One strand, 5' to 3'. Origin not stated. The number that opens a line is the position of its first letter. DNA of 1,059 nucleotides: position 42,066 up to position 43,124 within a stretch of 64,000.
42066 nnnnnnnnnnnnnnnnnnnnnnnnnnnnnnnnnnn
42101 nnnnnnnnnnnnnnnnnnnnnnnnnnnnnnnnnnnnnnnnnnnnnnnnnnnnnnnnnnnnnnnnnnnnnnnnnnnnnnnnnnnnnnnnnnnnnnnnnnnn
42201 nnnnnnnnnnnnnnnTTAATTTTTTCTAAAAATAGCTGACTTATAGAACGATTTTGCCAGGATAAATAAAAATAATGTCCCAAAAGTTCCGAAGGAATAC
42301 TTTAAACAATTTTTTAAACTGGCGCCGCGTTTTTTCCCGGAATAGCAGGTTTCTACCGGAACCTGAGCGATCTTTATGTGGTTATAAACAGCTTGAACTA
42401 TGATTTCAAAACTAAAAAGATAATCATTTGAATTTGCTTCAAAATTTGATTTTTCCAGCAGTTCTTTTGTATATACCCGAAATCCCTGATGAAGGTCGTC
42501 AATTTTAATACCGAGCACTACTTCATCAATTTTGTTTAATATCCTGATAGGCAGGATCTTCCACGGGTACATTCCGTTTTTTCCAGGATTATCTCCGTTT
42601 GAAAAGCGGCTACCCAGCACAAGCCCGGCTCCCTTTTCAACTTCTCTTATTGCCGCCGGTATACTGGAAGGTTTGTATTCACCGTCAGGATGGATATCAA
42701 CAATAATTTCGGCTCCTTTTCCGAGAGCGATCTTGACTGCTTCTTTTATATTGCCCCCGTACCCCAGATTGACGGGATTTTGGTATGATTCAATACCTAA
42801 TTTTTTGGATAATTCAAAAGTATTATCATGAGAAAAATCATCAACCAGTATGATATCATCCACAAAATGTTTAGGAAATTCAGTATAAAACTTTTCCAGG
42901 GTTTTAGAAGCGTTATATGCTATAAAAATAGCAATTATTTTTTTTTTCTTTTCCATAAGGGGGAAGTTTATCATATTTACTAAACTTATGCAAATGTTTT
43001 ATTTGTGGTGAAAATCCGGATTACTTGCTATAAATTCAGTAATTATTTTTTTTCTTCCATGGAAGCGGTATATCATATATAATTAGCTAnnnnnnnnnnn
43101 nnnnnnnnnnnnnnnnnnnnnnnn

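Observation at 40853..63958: Glycan cluster unusually rich in radical SAM enzymes: three B12-binding (class B) plus two Cys-rich-extension radical SAMs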

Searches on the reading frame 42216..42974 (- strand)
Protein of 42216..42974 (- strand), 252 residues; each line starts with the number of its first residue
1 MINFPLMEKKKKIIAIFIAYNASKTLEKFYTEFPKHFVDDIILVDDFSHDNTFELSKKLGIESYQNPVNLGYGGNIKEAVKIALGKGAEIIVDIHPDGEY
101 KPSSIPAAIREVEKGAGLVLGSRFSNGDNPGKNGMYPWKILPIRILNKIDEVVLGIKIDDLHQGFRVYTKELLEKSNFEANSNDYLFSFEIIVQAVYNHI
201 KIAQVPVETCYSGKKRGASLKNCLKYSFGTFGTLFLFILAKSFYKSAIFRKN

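Call 3: search_protein_families(library=pfam, proteins=[window:42216-42974:-])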
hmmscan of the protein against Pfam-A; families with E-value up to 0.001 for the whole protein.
window:42216-42974:- (252 aa): 1 family
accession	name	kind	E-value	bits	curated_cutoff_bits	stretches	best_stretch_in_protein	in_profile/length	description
PF00535.33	Glycos_transf_2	-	5.5e-17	62.6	23.3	1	16-175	3-166/168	Glycosyl transferase family 2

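Call 53: search_solved_structures(query=window:42216-42974:-, max_evalue=0.001)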
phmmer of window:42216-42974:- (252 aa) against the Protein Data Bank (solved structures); distinct sequences matched with E-value up to 0.001: 1.
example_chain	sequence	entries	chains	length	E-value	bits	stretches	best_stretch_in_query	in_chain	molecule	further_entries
5mlz_A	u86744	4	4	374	5.1e-07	32.8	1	11-217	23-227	Dolichol monophosphate mannose synthase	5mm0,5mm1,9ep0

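Call 62: search_protein_families(library=ncbifam, proteins=[window:42216-42974:-], max_evalue=1e-10)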
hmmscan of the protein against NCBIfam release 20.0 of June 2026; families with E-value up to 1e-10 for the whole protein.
window:42216-42974:- (252 aa): 3 families
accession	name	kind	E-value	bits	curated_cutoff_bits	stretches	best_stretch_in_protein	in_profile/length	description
NF058614.1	PPMAGASynPpgS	equivalog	1.2e-18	67.3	370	1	16-224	5-213/226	polyprenyl-phospho-N-acetylgalactosaminyl synthase PpgS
TIGR04182.1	glyco_TIGR04182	equivalog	5.8e-15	55.4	325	1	18-213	7-192/293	S-layer glycoprotein N-glycosyltransferase AglJ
NF041391.1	DPhHxTase_Halo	equivalog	2.7e-11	42.8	375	1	40-208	26-182/213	dolichyl-phosphate hexose transferase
